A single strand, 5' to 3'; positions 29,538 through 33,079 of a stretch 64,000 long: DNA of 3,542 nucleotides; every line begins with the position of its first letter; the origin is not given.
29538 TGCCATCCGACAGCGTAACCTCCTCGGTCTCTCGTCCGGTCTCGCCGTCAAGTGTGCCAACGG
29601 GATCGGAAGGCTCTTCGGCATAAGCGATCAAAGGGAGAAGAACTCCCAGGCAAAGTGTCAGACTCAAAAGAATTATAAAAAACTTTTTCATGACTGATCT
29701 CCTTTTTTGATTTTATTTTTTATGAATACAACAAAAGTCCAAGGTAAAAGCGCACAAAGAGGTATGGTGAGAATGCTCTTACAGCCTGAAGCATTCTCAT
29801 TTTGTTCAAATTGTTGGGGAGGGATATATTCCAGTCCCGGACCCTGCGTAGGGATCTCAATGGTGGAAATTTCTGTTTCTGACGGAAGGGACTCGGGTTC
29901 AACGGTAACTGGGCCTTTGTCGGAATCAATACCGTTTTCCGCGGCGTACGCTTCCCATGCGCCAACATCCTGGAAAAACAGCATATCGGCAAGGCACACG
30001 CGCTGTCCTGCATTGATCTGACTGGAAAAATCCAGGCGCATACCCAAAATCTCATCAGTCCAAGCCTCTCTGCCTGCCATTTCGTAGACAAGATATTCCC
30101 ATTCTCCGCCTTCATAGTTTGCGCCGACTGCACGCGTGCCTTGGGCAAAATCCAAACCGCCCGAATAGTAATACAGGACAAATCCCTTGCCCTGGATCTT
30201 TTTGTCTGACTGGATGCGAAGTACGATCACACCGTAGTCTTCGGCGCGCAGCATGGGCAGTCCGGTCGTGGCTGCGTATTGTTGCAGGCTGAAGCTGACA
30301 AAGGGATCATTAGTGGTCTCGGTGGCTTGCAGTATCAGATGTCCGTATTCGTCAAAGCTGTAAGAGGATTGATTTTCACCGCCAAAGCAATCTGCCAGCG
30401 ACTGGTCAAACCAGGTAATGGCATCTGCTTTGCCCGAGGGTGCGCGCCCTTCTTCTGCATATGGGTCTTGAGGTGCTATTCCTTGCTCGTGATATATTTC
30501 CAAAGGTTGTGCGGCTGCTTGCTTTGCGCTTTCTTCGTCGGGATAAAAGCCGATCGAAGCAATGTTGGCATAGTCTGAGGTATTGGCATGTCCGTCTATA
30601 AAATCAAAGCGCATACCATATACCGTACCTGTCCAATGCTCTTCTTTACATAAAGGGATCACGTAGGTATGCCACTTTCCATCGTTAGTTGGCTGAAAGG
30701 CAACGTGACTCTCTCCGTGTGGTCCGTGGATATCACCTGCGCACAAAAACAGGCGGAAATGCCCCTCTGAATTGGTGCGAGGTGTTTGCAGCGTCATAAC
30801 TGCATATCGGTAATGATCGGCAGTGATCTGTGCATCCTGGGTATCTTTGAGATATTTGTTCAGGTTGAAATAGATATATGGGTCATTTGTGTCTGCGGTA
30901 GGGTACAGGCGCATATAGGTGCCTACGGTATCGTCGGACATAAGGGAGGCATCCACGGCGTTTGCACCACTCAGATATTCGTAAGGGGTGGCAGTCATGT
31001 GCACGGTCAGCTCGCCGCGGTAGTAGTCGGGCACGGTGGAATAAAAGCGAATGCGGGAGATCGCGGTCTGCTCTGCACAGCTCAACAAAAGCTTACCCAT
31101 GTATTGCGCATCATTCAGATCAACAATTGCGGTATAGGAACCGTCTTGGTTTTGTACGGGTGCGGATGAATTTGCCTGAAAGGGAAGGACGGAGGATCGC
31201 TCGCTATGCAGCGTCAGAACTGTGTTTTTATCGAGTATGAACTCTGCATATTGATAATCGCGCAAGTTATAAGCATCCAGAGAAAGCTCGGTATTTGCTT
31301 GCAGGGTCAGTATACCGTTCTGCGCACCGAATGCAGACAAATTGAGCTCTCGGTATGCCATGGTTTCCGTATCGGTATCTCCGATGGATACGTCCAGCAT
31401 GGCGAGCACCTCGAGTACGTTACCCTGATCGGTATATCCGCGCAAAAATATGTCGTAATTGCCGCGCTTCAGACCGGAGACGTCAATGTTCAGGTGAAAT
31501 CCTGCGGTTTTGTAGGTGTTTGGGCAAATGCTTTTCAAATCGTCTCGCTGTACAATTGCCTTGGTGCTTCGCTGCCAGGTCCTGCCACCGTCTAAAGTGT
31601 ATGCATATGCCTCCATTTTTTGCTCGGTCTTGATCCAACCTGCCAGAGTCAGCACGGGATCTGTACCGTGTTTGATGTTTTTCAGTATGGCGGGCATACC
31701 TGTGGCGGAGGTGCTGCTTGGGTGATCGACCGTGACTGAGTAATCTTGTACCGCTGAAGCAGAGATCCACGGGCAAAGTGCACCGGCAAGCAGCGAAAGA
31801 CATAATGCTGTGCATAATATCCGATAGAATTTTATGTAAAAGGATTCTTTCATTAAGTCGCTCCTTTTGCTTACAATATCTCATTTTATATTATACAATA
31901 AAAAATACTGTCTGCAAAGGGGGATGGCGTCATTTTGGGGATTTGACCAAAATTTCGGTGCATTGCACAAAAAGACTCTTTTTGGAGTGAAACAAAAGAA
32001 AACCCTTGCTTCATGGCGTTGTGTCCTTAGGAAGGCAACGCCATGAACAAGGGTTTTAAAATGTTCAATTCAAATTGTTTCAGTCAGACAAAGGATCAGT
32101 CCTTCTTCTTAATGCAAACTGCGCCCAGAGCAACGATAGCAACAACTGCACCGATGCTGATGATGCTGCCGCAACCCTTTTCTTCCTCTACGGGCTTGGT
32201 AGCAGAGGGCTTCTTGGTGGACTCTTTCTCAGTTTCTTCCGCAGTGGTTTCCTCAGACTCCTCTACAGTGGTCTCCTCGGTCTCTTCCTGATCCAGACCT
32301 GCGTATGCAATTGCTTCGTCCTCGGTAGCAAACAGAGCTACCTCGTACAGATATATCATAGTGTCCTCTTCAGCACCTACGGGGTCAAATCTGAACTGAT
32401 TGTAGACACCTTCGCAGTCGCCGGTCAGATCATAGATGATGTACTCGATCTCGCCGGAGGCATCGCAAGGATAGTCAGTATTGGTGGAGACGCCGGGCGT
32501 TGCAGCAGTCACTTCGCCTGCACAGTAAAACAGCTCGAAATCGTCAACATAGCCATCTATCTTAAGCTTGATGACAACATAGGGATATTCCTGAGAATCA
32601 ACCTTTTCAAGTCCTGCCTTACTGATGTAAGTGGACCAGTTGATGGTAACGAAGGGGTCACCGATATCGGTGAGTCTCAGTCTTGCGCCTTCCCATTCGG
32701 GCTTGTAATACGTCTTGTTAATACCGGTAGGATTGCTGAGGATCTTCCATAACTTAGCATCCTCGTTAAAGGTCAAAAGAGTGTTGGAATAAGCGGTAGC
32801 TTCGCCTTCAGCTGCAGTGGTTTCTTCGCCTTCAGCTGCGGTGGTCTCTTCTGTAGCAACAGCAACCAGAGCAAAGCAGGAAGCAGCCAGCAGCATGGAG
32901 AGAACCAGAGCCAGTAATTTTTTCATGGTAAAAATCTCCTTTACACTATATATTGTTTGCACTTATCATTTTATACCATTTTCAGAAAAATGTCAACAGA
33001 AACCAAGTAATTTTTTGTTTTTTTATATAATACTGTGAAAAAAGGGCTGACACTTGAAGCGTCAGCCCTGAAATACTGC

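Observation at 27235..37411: Five consecutive secreted proteins share a Gly-Cys / hydrophobic helix / KKKD C-terminal tail: candidate sorting or lipid-anchoring signal with no processing enzyme in view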

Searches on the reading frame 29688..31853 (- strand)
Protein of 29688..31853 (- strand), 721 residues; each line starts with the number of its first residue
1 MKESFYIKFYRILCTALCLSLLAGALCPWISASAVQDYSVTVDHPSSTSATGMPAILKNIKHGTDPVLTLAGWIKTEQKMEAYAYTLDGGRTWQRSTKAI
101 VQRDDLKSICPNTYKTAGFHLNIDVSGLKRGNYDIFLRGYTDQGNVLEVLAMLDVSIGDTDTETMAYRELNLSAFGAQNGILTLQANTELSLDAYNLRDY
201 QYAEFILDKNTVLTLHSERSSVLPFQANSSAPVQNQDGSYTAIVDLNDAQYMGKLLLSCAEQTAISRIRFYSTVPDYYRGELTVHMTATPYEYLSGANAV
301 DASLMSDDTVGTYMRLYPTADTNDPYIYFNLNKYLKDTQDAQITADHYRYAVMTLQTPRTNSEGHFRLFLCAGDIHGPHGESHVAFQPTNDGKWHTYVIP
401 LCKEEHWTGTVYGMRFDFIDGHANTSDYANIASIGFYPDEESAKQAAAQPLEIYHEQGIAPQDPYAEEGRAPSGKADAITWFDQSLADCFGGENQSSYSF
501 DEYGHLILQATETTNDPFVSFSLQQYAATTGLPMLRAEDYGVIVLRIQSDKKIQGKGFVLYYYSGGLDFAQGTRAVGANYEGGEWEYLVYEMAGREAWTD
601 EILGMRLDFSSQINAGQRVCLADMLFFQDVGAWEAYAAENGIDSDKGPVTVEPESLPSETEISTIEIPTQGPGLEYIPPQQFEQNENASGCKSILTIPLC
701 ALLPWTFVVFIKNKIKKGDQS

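Call 3: search_protein_families(library=ncbifam, proteins=[window:29688-31853:-], max_evalue=1)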
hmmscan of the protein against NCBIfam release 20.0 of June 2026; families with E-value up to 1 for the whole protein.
window:29688-31853:- (721 aa): 0 families

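Call 4: search_protein_families(library=pfam, proteins=[window:29688-31853:-], max_evalue=0.1)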
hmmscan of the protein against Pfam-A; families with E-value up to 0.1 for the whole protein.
window:29688-31853:- (721 aa): 0 families

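Call 7: find_encoding_contigs(protein=window:29688-31853:-, flank=10000, max_places=6)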
Protein window:29688-31853:- (721 aa): no gene with exactly this product is on record in the collection.

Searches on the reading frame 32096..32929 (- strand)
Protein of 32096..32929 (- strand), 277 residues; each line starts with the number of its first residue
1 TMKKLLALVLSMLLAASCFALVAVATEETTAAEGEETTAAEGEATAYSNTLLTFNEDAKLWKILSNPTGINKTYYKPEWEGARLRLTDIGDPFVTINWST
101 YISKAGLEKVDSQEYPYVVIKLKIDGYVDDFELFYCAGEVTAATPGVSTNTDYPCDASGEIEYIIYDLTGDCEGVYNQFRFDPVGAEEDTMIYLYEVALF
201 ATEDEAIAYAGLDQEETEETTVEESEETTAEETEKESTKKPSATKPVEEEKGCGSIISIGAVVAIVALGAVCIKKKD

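Call 3: search_protein_families(library=ncbifam, proteins=[window:32096-32929:-], max_evalue=1)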
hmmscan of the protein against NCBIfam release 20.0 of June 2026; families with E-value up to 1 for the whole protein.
window:32096-32929:- (277 aa): 5 families
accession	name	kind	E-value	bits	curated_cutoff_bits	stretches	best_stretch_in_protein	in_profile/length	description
NF053819.1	EF0750_LPXTG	subfamily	0.0007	20.1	47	1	214-276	42-104/105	EF2685/EF0750 family sortase-dependent surface protein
TIGR03656.1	IsdC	equivalog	0.026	14.3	155.85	1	206-276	147-214/219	heme uptake protein IsdC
NF053838.1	hit_Bd0108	equivalog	0.072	13.6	40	1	2-41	1-40/94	predatory lifecycle switch protein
NF033636.1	acid_shock_Asr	equivalog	0.54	11.1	50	1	2-45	1-44/119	acid resistance repetitive basic protein Asr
NF041742.1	WGxxGxxG_fam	subfamily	0.67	10.6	35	1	2-41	1-40/69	WGxxGxxG family protein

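Call 4: search_protein_families(library=pfam, proteins=[window:32096-32929:-], max_evalue=0.1)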
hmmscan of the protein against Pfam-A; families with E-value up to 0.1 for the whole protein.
window:32096-32929:- (277 aa): 0 families

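Call 21: find_homologous_proteins(query=window:32096-32929:-, max_evalue=0.001)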
Query window:32096-32929:- (277 aa): 85 proteins with E <= 0.001 among 8000 candidates.
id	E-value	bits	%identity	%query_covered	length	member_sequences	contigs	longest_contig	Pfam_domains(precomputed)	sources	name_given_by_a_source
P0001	2.7e-175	599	100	100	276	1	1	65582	-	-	-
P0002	9.4e-123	427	66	94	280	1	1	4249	-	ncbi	-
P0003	1.9e-120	419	68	94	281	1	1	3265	-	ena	-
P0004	3.7e-118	412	66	100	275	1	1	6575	-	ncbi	-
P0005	1.8e-117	410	65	100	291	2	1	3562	-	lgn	-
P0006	2.6e-117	409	69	100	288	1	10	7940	-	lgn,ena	-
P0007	5.8e-117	408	67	100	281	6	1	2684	-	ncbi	-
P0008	9.3e-117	407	70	100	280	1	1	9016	-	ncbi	-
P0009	3.7e-115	402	65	100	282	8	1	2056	-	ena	-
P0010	8.8e-114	397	65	100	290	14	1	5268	-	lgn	-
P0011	1.2e-112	394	62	100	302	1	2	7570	-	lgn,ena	-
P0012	3.0e-112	392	66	84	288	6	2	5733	-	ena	-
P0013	5.3e-112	392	63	100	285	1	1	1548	-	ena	-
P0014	9.4e-112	391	65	100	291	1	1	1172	-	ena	-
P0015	4.5e-110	385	62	100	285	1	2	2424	-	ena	-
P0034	1.7e-104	367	64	100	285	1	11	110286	-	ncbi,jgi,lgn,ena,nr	ncbi:MAG: hypothetical protein E7594_02980 [Ruminococcaceae bacterium]|nr:hypothetical protein [Osci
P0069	1.0e-69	253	44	82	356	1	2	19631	-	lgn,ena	-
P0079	2.0e-55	206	40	100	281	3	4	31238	-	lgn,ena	-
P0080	2.5e-49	186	38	85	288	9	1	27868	-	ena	-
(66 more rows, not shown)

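Call 28: find_encoding_contigs(protein=P0001, flank=10000, max_places=3)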
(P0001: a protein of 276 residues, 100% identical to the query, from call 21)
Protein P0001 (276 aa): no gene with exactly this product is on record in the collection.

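Call 29: find_encoding_contigs(protein=P0034, flank=10000, max_places=4)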
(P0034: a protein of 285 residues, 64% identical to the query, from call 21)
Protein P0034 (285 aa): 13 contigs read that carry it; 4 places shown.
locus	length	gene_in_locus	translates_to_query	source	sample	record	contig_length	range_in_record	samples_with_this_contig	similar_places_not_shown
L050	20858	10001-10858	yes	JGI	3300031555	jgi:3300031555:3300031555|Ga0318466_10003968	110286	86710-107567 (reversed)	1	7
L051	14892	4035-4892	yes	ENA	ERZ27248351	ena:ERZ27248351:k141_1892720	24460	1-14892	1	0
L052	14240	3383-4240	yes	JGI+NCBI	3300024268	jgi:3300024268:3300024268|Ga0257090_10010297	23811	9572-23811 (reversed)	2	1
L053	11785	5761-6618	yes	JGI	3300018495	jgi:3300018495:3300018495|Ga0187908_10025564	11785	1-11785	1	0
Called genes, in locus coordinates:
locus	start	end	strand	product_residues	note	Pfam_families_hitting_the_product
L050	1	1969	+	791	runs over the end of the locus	PF18989:DUF5722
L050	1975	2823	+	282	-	PF02311:AraC_binding, PF07883:Cupin_2, PF12833:HTH_18, PF00165:HTH_AraC (weak)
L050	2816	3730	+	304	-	PF02588:YitT_membrane, PF10035:DUF2179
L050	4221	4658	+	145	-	PF04397:LytTR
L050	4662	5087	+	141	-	-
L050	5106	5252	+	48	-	-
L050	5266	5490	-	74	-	PF04070:DUF378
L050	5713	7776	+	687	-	PF01921:tRNA-synt_1f, PF01588:tRNA_bind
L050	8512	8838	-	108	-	-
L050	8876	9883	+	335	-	PF00963:Cohesin (weak)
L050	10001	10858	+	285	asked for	-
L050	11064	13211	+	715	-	-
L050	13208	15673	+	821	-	PF09992:NAGPA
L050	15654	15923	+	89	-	-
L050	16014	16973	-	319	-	PF07486:Hydrolase_2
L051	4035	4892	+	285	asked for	-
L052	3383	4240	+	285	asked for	-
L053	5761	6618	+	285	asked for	-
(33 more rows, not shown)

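Call 30: find_encoding_contigs(protein=P0079, flank=10000, max_places=2)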
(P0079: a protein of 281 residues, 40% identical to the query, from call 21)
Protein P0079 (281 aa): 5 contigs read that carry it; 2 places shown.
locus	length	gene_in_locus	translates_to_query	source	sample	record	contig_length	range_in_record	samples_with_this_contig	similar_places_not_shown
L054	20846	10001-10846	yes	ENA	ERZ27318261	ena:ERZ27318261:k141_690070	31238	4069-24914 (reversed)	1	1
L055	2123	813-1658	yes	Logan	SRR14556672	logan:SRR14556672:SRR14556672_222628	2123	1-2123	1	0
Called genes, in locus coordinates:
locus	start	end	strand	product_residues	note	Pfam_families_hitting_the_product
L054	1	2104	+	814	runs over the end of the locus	PF02190:LON_substr_bdg, PF08298:AAA_PrkA (weak), PF07728:AAA_5, PF20720:nSTAND3 (faint), PF00004:AAA, PF22667:Lon_lid, PF05362:Lon_C, PF13541:ChlI (weak)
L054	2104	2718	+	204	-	PF03193:RsgA_GTPase (weak), PF00009:GTP_EFTU (faint), PF02421:FeoB_N, PF00350:Dynamin_N (faint), PF01926:MMR_HSR1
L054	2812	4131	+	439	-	PF02784:Orn_Arg_deC_N, PF00278:Orn_DAP_Arg_deC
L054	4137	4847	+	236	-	PF02163:Peptidase_M50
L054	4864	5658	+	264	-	PF02616:SMC_ScpA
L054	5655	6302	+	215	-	PF04079:SMC_ScpB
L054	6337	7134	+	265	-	PF11167:DUF2953 (weak)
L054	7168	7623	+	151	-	PF09579:Spore_YtfJ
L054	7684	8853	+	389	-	PF00768:Peptidase_S11, PF13354:Beta-lactamase2, PF07943:PBP5_C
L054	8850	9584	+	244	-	PF01479:S4 (weak), PF00849:PseudoU_synth_2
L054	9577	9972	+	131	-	-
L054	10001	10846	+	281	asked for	-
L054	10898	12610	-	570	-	PF00501:AMP-binding, PF23562:AMP-binding_C_3, PF13193:AMP-binding_C (weak)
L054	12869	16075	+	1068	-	-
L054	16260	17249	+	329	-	-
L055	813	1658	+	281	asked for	-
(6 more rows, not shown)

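Call 31: find_encoding_contigs(protein=P0080, flank=10000, max_places=2)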
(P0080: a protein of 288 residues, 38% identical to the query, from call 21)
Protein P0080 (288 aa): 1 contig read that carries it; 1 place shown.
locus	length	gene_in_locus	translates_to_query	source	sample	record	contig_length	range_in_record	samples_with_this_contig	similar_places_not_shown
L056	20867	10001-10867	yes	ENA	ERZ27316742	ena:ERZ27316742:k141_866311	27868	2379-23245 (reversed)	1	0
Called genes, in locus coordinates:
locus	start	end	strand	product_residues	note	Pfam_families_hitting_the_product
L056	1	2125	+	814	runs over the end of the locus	PF02190:LON_substr_bdg, PF07728:AAA_5, PF13401:AAA_22 (faint), PF20720:nSTAND3 (faint), PF00004:AAA, PF22667:Lon_lid, PF05362:Lon_C, PF13541:ChlI (weak)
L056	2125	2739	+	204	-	PF03193:RsgA_GTPase (faint), PF00009:GTP_EFTU (faint), PF02421:FeoB_N, PF00350:Dynamin_N (faint), PF01926:MMR_HSR1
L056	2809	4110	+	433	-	PF00278:Orn_DAP_Arg_deC, PF02784:Orn_Arg_deC_N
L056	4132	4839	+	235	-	PF02163:Peptidase_M50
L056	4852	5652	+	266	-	PF02616:SMC_ScpA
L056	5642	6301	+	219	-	PF04079:SMC_ScpB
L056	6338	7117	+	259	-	PF11167:DUF2953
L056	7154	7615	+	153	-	PF09579:Spore_YtfJ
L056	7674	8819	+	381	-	PF00768:Peptidase_S11, PF13354:Beta-lactamase2 (weak), PF07943:PBP5_C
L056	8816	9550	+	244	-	PF01479:S4 (weak), PF00849:PseudoU_synth_2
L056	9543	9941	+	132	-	-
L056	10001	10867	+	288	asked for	-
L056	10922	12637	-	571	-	PF00501:AMP-binding, PF23562:AMP-binding_C_3, PF13193:AMP-binding_C (weak)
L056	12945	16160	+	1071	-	-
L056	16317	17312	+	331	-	-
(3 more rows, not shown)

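Call 32: find_encoding_contigs(protein=P0069, flank=10000, max_places=2)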
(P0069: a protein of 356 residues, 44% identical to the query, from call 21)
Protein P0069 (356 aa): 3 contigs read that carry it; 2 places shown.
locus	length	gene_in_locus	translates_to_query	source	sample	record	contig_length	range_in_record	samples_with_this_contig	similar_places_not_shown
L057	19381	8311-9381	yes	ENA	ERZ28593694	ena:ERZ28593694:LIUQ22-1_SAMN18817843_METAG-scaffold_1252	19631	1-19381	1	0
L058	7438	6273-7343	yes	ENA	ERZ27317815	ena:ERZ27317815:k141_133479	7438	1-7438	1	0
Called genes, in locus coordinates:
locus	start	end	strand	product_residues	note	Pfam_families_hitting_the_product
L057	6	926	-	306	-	PF02588:YitT_membrane, PF10035:DUF2179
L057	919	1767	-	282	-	PF02311:AraC_binding, PF07883:Cupin_2 (weak), PF12833:HTH_18, PF00165:HTH_AraC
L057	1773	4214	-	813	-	PF18989:DUF5722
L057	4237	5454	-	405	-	PF01168:Ala_racemase_N, PF00842:Ala_racemase_C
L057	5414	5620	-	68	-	-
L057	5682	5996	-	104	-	-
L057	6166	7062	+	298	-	-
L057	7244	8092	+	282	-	-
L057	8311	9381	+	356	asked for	-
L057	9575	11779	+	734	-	-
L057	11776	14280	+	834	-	PF09992:NAGPA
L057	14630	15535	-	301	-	PF07486:Hydrolase_2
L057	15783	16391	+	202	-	PF02545:Maf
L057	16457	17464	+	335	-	PF00022:Actin (weak), PF06723:MreB_Mbl, PF00012:HSP70, PF11104:PilM_2 (faint), PF14450:FtsA (weak)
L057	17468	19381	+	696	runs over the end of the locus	PF03717:PBP_dimer, PF00905:Transpeptidase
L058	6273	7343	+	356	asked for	-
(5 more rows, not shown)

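Call 56: predict_structure(alignment_id=A4)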
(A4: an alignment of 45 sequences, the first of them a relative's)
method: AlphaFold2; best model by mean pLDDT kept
length: 276 residues; sequences in the alignment: 45
mean_pLDDT: 75.5   pTM: 0.63
mean pLDDT of the five models: 75.5, 75.1, 74.8, 73.8, 73.8
residues with pLDDT >= 90: 135; 70-90: 45; 50-70: 13; < 50: 83
segments of 3 or more residues with pLDDT < 50: 22-40, 214-276
pLDDT, mean of each block of 10 residues (from residue 1): 74 67 43 38 83 89 86 87 93 95 96 98 95 96 92 87 96 97 95 97 95 48 42 44 45 42 40 41
secondary structure, 60 per line:
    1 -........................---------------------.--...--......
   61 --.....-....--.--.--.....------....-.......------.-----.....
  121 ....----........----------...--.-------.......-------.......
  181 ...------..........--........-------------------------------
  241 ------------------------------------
elements in order: H2-25 E50-52 H55-60 E63-67 E69-72 E81-85 E92-95 H97-103 E116-124 E129-136 E147-149 E160-166 E174-183 E190-199 H202-209

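Call 60: fold_search(model_id=the predicted structure, library=pdb)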
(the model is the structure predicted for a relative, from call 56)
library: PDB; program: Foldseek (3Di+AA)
matches with E <= 10: 1587; with E <= 0.001: 48
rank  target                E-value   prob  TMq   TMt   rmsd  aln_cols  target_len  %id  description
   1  6sgf_C                1.9e-05  1.00  0.36  0.70   3.8       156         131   12  Molecular insight into a new low affinity xylan binding module CBM86, from the xylanolytic gut symbiont Roseburia inte (released 2019-11-20)
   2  3nru_D                2.3e-05  1.00  0.33  0.52   4.5       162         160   11  Ligand binding domain of EPHA7 (released 2010-12-08)
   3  6sgf_B                2.8e-05  1.00  0.35  0.66   4.1       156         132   13  Molecular insight into a new low affinity xylan binding module CBM86, from the xylanolytic gut symbiont Roseburia inte (released 2019-11-20)
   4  6sgf_D                7.3e-05  1.00  0.35  0.68   3.8       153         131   12  Molecular insight into a new low affinity xylan binding module CBM86, from the xylanolytic gut symbiont Roseburia inte (released 2019-11-20)
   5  9e78_X                7.3e-05  1.00  0.31  0.42   7.7       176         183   10  48-nm repeat of the Leishmania tarentolae doublet microtubule (released 2025-03-12)
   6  7b7n_E                8.2e-05  1.00  0.35  0.54   4.8       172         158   12  Human herpesvirus-8 gH/gL in complex with EphA2 (released 2020-12-30)
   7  1gwk_A                9.2e-05  1.00  0.33  0.57   4.4       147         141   12  Carbohydrate binding module family29 (released 2003-03-20)
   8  1oh3_A                1.0e-04  1.00  0.34  0.60   3.9       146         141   12  E78R mutant of a carbohydrate binding module family 29 (released 2004-05-27)
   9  3nru_F                1.0e-04  1.00  0.35  0.55   4.7       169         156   11  Ligand binding domain of EPHA7 (released 2010-12-08)
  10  1w90_A                1.2e-04  1.00  0.33  0.54   5.8       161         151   11  CBM29-2 mutant D114A: Probing the Mechanism of Ligand Recognition by Family 29 Carbohydrate Binding Modules (released 2005-03-18)
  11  1gwk_B                1.4e-04  1.00  0.35  0.60   4.9       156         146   12  Carbohydrate binding module family29 (released 2003-03-20)
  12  1w9f_B                1.4e-04  1.00  0.31  0.55   4.3       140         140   12  CBM29-2 mutant R112A: Probing the Mechanism of Ligand Recognition by Family 29 Carbohydrate Binding Modules (released 2005-03-22)
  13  1w8z_A                1.5e-04  1.00  0.35  0.60   4.4       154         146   12  CBM29-2 mutant K85A: Probing the Mechanism of Ligand Recognition by Family 29 Carbohydrate Binding Modules (released 2005-03-22)
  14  1w8t_A                1.7e-04  1.00  0.34  0.60   4.0       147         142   12  CBM29-2 mutant K74A complexed with cellulohexaose: Probing the Mechanism of Ligand Recognition by Family 29 Carbohydra (released 2005-03-22)
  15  3nru_C                1.7e-04  1.00  0.34  0.53   4.3       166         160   11  Ligand binding domain of EPHA7 (released 2010-12-08)
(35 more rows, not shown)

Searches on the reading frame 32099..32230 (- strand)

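Call 5: search_protein_families(library=ncbifam, proteins=[window:32099-32230:-], max_evalue=10)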
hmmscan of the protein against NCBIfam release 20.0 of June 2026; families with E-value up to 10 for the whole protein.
seq(44 aa): 2 families
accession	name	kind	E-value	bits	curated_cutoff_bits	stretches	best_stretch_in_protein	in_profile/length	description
NF033846.1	Rumino_NPXTG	domain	0.063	13.6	23.5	1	25-43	11-29/30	NPXTG-anchored protein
TIGR04126.1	PGF_CTERM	domain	1.8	8.3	24.5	1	27-38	9-20/28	PGF-CTERM sorting domain-containing protein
